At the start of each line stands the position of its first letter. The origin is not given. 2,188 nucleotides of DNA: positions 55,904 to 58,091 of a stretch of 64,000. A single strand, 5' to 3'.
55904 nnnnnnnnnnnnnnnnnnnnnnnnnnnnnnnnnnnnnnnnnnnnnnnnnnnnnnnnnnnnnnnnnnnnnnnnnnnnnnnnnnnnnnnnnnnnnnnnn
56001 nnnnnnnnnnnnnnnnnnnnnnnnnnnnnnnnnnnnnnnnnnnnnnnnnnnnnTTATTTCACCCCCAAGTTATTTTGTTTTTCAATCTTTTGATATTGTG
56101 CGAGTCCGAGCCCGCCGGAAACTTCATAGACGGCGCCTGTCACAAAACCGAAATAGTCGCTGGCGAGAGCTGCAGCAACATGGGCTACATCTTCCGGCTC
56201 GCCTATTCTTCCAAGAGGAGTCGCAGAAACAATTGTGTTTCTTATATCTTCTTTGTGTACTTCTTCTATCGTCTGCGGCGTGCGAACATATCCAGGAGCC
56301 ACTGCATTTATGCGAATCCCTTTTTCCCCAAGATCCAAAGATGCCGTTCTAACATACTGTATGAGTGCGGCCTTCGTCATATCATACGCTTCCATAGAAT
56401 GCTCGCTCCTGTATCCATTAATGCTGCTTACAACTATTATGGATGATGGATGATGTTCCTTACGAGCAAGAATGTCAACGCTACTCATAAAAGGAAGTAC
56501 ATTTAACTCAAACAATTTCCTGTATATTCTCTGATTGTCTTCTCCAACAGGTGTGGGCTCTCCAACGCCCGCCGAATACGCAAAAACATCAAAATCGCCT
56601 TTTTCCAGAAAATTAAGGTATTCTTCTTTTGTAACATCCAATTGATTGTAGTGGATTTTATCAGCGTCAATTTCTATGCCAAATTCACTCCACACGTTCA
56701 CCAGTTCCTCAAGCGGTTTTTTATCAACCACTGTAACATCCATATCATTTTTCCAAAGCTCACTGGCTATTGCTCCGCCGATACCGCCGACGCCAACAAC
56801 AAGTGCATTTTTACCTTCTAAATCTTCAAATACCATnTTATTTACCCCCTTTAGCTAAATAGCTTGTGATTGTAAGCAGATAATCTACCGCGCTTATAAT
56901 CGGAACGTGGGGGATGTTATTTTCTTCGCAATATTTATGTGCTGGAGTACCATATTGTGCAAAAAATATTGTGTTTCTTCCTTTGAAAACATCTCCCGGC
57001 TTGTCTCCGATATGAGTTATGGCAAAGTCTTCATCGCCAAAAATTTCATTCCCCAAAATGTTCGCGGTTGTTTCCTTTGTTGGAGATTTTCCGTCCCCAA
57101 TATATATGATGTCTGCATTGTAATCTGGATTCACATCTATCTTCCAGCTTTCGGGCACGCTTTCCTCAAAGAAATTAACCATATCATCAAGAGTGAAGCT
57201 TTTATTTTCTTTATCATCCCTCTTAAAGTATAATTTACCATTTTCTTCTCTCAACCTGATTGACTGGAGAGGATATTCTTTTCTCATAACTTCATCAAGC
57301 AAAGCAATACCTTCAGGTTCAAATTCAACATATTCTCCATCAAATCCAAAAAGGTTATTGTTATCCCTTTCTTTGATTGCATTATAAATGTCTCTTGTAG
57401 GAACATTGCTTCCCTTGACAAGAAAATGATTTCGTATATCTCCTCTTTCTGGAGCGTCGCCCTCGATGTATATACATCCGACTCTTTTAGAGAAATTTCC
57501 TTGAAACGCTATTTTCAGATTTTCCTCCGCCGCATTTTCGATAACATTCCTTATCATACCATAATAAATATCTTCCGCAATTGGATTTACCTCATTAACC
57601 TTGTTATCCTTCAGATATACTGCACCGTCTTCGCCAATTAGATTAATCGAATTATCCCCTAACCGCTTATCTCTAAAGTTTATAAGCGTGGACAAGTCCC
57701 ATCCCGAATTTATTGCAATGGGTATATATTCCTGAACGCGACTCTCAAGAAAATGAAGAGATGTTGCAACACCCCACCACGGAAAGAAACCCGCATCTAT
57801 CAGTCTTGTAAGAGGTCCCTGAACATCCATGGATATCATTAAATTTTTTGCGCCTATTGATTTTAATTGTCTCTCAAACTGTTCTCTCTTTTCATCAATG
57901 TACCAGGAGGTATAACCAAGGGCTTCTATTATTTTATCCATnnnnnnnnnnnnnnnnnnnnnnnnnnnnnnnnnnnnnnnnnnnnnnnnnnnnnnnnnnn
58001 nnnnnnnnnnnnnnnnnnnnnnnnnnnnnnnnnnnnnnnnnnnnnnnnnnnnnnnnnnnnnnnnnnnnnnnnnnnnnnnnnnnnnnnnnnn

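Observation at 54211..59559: Tightly packed five-gene operon around a CofD/YvcK-HAD fusion: candidate uncharacterised small-molecule pathway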

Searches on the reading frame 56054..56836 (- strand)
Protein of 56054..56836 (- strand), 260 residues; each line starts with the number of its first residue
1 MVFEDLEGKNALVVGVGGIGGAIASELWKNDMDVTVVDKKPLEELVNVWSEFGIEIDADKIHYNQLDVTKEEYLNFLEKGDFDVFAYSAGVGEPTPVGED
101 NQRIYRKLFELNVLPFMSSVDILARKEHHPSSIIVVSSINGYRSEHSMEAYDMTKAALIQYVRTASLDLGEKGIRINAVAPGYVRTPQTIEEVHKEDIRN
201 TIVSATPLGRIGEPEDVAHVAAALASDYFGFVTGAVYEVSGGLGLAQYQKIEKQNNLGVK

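Call 3: search_protein_families(library=pfam, proteins=[window:56054-56836:-], max_evalue=0.1)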
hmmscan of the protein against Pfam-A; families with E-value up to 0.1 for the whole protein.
window:56054-56836:- (260 aa): 12 families
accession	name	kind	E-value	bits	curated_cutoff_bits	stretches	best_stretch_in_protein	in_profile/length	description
PF13561.12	adh_short_C2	-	7e-38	131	27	1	18-243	7-235/236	Enoyl-(Acyl carrier protein) reductase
PF00106.31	adh_short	-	1.8e-27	96.5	26.6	1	9-195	1-193/195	short chain dehydrogenase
PF02558.23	ApbA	-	1.5e-05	25.1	22.2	1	12-83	2-68/150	Ketopantoate reductase PanE/ApbA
PF13241.12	NAD_binding_7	-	0.0001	23.3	22.1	1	3-57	2-58/104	Putative NAD(P)-binding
PF02826.25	2-Hacid_dh_C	-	0.00031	20.6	25.1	1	4-44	32-72/178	D-isomer specific 2-hydroxyacid dehydrogenase, NAD binding domain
PF06690.17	HcgC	-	0.00067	19.7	31.4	1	4-63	39-98/248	FeGP cofactor biosynthesis protein, methyltransferase HcgC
PF02254.24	TrkA_N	-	0.00081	20.1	23.8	1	12-85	2-66/116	TrkA-N domain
PF01370.27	Epimerase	-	0.0067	16.3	20.9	1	11-165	1-156/240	NAD dependent epimerase/dehydratase family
PF03435.24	Sacchrp_dh_NADP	-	0.026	15.3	25.1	1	12-58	2-50/129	Saccharopine dehydrogenase NADP binding domain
PF01488.26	Shikimate_DH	-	0.034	14.7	24.3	1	2-50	6-54/138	Shikimate / quinate 5-dehydrogenase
PF03807.23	F420_oxidored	-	0.043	14.8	21.6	0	13-58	4-50/94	NADP oxidoreductase coenzyme F420-dependent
PF06076.17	Orthopox_F14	-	0.074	13.8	27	0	23-60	19-55/73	Orthopoxvirus F14 protein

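Call 4: search_protein_families(library=ncbifam, proteins=[window:56054-56836:-], max_evalue=0.1)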
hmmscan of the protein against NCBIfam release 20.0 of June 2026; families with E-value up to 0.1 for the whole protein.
window:56054-56836:- (260 aa): 236 families (the best 25 are shown)
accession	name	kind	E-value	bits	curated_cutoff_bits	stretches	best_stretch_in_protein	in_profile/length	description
NF005559.1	PRK07231.1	subfamily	9.4e-38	130.1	215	1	6-243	2-247/249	glucose 1-dehydrogenase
NF052558.1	MBtsdlDhBudC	equivalog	1.7e-34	119.5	270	1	7-246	2-244/250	meso-2,3-butanediol dehydrogenase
NF053701.1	CsHdxCHCADhChcB2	equivalog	1.8e-34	119.4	350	1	6-243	1-242/245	cis-4-hydroxycyclohexanecarboxylate dehydrogenase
NF006693.0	PRK09242.1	equivalog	3.3e-34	118.2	328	1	6-243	8-253/258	SDR family oxidoreductase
NF004198.0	PRK05653.1-3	equivalog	3.8e-33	115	296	1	5-243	4-246/248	3-oxoacyl-ACP reductase FabG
NF009466.0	PRK12826.1-2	subfamily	8.5e-33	113.8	222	1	10-243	5-244/248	3-oxoacyl-ACP reductase FabG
NF005473.0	PRK07069.1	equivalog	2.3e-32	112.6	339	1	5-243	7-259/262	SDR family oxidoreductase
TIGR01830.1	3oxo_ACP_reduc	equivalog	2.7e-31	109.1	297.75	1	12-243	2-238/239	3-oxoacyl-[acyl-carrier-protein] reductase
NF005067.0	PRK06484.1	equivalog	6.3e-31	107.5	713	1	13-243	278-511/524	short chain dehydrogenase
NF047420.2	EF_P_mod_YmfI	equivalog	2.1e-30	106.2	238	1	11-243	2-235/236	elongation factor P 5-aminopentanone reductase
NF009464.0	PRK12824.1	subfamily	3.4e-30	105.5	269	1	9-243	3-242/245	3-oxoacyl-ACP reductase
NF009468.0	PRK12826.1-4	equivalog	2.2e-29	102.9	318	1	4-245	3-249/256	SDR family oxidoreductase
NF005873.0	PRK07814.1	equivalog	4.4e-29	101.7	346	1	6-246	8-254/263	SDR family oxidoreductase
NF005893.0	PRK07856.1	equivalog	6.5e-29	101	255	1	5-254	6-252/255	SDR family oxidoreductase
NF006070.0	PRK08213.1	subfamily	6.6e-29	101.2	279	1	5-243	9-256/259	gluconate 5-dehydrogenase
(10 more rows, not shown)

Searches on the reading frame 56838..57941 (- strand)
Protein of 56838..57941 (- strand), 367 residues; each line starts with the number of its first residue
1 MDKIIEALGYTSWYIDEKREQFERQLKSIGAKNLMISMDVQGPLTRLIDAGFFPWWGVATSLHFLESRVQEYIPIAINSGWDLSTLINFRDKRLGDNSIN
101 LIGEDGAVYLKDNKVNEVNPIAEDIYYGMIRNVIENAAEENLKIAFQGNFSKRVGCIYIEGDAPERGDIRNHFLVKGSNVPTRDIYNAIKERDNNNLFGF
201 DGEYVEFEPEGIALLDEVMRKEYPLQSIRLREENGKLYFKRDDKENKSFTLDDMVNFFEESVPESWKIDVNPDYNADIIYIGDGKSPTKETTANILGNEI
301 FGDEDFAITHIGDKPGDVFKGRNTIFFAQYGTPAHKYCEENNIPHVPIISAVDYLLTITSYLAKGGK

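Call 3: search_protein_families(library=pfam, proteins=[window:56838-57941:-], max_evalue=0.1)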
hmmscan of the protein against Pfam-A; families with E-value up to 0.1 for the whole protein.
window:56838-57941:- (367 aa): 0 families

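Call 4: search_protein_families(library=ncbifam, proteins=[window:56838-57941:-], max_evalue=0.1)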
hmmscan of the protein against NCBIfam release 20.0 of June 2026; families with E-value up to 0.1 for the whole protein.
window:56838-57941:- (367 aa): 0 families

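Call 13: find_homologous_proteins(query=window:56838-57941:-, max_evalue=0.001)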
Query window:56838-57941:- (367 aa): 3 proteins with E <= 0.001 among 1333 candidates.
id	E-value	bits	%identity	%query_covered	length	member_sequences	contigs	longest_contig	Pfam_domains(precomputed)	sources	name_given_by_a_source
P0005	1.9e-248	842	100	100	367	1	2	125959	-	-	-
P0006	8.7e-211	718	82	100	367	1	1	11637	-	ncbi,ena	-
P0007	1.5e-78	283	42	98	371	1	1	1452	-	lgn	-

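Call 23: search_solved_structures(query=A2, max_evalue=10, show_alignments=2)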
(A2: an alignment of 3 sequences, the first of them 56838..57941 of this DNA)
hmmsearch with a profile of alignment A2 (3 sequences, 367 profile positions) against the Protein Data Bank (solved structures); distinct sequences matched with E-value up to 10: 2.
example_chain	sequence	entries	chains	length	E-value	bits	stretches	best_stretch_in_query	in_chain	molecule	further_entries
7awy_A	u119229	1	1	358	0.075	15.1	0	95-126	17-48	Scone-R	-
7awz_A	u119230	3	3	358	0.096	14.8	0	97-126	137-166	Scone-E | SconeE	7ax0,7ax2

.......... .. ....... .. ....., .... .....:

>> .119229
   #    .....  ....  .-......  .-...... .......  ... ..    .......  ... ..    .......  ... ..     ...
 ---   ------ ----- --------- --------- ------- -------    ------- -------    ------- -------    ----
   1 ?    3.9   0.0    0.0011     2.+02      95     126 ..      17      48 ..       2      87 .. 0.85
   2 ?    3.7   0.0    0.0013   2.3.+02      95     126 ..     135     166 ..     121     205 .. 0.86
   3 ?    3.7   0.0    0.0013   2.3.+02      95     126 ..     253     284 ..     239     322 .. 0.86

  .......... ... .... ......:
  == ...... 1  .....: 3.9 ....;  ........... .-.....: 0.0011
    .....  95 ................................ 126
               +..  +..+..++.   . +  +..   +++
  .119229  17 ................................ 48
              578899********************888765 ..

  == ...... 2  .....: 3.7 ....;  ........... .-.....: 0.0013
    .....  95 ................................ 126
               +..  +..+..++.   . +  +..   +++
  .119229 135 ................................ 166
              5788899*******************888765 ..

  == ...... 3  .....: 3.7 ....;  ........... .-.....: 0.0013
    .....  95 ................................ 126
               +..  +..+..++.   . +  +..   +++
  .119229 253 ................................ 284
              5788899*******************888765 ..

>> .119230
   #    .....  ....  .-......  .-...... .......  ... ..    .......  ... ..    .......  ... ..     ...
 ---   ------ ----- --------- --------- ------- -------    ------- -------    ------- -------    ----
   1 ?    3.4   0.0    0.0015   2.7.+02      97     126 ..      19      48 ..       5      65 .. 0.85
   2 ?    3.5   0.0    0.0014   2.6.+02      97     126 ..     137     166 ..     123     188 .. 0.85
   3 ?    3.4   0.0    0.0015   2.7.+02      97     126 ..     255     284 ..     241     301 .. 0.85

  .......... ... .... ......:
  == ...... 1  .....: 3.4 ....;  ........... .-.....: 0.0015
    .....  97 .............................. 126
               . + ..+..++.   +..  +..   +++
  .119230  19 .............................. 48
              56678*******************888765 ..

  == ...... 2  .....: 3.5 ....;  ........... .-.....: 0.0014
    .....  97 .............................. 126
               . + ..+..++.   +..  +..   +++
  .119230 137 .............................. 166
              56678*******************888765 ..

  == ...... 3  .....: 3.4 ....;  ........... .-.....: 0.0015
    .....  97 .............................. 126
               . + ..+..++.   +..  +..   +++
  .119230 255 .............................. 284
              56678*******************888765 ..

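Call 38: predict_structure(alignment_id=A2)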
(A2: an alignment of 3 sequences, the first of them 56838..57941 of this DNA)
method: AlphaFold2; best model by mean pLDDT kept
length: 367 residues; sequences in the alignment: 3
mean_pLDDT: 61.0   pTM: 0.54
mean pLDDT of the five models: 61.0, 57.9, 54.5, 54.2, 44.4
residues with pLDDT >= 90: 23; 70-90: 88; 50-70: 150; < 50: 106
segments of 3 or more residues with pLDDT < 50: 43-53, 114-124, 142-169, 174-179, 221-246, 266-287
pLDDT, mean of each block of 10 residues (from residue 1): 68 85 89 74 44 58 65 56 59 62 56 49 50 55 43 37 44 47 68 65 58 56 36 39 47 61 51 39 46 71 83 81 88 89 89 82 69
secondary structure, 60 per line:
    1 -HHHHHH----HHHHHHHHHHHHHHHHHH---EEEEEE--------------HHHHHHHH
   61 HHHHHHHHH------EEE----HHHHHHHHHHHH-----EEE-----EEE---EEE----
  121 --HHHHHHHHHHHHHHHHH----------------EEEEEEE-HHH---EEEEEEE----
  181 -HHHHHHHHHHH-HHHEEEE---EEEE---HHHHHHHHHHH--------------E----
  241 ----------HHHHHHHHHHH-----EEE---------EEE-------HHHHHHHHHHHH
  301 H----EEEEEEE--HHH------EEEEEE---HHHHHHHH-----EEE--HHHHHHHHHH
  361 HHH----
elements in order: H2-7 H12-29 E33-38 H53-69 E76-78 H83-94 E100-102 E108-110 E114-116 H123-139 E156-162 E170-176 H182-192 E197-200 E204-207 H211-221 H251-261 E267-269 E279-281 H289-301 E306-312 E324-329 H333-340 E346-348 H351-363

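Call 40: find_encoding_contigs(protein=P0007, flank=10000, max_places=3)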
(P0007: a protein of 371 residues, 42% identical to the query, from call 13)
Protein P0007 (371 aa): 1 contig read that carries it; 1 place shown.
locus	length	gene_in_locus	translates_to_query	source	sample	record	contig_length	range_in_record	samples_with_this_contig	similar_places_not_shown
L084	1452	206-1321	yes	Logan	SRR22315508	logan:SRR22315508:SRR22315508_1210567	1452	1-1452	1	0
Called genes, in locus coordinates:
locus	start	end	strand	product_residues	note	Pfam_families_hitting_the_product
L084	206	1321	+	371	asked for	-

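Call 41: fold_search(model_id=the predicted structure, library=pdb)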
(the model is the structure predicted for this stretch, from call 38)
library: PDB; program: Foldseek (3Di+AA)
matches with E <= 10: 711; with E <= 0.001: 44
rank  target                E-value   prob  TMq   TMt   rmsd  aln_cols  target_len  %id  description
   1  5dxl                  3.9e-07  1.00  0.37  0.46  11.3       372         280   13  Structure of Aspergillus fumigatus trehalose-6-phosphate phosphatase crystal form 1 (released 2016-06-15)
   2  5ue7_A                6.1e-07  1.00  0.29  0.39  13.3       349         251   15  Crystal structure of the phosphomannomutase PMM1 from Candida albicans, apoenzyme state (released 2017-02-01)
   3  8b5v_B                1.5e-06  1.00  0.31  0.42  13.1       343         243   12  Crystal Structure of Trypanosoma Cruzi phosphomannosemutase (released 2022-10-05)
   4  5dxo_A                3.0e-06  1.00  0.37  0.47  11.1       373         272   14  Structure of Aspergillus fumigatus trehalose-6-phosphate phosphatase crystal form 3 (released 2016-06-15)
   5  3f9r_A                3.0e-06  1.00  0.28  0.39  13.7       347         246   13  Crystal Structure of Trypanosoma Brucei phosphomannosemutase, TB.10.700.370 (released 2009-03-10)
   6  5gvx                  3.4e-06  1.00  0.34  0.32  11.5       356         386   12  Structural insight into dephosphorylation by Trehalose 6-phosphate Phosphatase (OtsB2) from Mycobacterium Tuberculosis (released 2017-09-27)
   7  1nf2_A                3.9e-06  1.00  0.40  0.51   9.2       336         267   13  X-ray crystal structure of TM0651 from Thermotoga maritima (released 2003-09-16)
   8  2i54_A                3.9e-06  1.00  0.28  0.40  13.5       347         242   12  Phosphomannomutase from Leishmania mexicana (released 2007-04-17)
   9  3dao_B                5.0e-06  1.00  0.38  0.47   9.4       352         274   12  CRYSTAL STRUCTURE OF A PUTATIVE PHOSPHATE (EUBREC_1417) FROM EUBACTERIUM RECTALE AT 1.80 A RESOLUTION (released 2008-07-29)
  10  5dxi_A                5.0e-06  1.00  0.28  0.34  17.9       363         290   13  Structure of C. albicans Trehalose-6-phosphate phosphatase C-terminal domain (released 2016-06-15)
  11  5dxn                  6.4e-06  1.00  0.37  0.48  11.0       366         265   13  Structure of Aspergillus fumigatus trehalose-6-phosphate phosphatase crystal form 2 (released 2016-06-15)
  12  7o58_A                7.7e-06  1.00  0.32  0.44  11.6       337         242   12  Human phosphomannomutase 2 (PMM2) with mutation T237M in complex with the activator glucose 1,6-bisphosphate (released 2022-02-02)
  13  9hn3_A                7.7e-06  1.00  0.29  0.40  12.9       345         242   13  Mouse phosphomannomutase 2 in apo state from crystals with PEG 3350 (released 2025-12-24)
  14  1wzc_A                8.2e-06  1.00  0.31  0.45  11.3       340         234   12  Crystal structure of Pyrococcus horikoshii mannosyl-3-phosphoglycerate phosphatase complexed with MG2+ and phosphate (released 2006-02-28)
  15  3dao_A                1.1e-05  1.00  0.38  0.49   8.7       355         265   13  CRYSTAL STRUCTURE OF A PUTATIVE PHOSPHATE (EUBREC_1417) FROM EUBACTERIUM RECTALE AT 1.80 A RESOLUTION (released 2008-07-29)
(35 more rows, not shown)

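Call 57: find_related_loci(query=A2, collection=genome_contigs, flank=10000)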
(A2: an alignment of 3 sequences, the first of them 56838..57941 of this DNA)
Query A2 (367 aa) in genome_contigs; peptide patterns used: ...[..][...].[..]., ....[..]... (x = any residue, [..] = any of these).
126 stretches matched a pattern, but none encodes a relative of the query by tblastn (E <= 1e-3).

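Call 88: find_related_loci(query=A2, collection=metagenome_contigs, flank=8000)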
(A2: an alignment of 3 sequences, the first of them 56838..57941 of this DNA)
Query A2 (367 aa) in metagenome_contigs; peptide patterns used: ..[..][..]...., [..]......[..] (x = any residue, [..] = any of these).
599 stretches matched a pattern, but none encodes a relative of the query by tblastn (E <= 1e-3).
